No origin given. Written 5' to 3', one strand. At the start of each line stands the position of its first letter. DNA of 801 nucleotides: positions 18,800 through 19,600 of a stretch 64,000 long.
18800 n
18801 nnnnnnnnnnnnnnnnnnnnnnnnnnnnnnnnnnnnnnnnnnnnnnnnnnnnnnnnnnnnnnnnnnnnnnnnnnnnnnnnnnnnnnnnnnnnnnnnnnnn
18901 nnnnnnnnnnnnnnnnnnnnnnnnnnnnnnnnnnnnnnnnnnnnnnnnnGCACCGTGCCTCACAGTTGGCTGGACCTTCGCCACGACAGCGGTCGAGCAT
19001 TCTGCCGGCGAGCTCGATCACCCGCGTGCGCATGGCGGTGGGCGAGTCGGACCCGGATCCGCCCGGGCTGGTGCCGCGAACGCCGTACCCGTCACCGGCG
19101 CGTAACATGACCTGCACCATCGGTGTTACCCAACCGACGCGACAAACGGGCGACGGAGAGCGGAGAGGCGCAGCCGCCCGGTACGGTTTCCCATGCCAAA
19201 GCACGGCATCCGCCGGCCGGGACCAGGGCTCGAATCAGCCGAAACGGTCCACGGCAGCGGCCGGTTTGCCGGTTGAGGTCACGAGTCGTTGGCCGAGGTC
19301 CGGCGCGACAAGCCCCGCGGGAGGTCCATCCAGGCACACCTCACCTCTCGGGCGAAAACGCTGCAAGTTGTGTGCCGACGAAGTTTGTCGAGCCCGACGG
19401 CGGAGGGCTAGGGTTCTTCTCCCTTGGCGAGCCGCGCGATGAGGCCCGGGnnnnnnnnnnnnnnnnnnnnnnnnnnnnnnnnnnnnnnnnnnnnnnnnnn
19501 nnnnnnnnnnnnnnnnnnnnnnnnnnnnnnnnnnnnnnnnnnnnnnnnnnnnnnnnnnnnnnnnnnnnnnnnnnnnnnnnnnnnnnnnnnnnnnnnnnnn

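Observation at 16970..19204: GltD-type N-terminus that lacks the second (NADPH) Rossmann fold, fused to an HdrD/GlpC-type C-terminus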

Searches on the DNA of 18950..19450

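Call 78: search_rna_families(source=window, start=18950, end=19450, threshold=evalue, max_evalue=1)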
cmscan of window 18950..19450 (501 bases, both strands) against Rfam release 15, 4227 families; matches with E-value up to 1: 0.
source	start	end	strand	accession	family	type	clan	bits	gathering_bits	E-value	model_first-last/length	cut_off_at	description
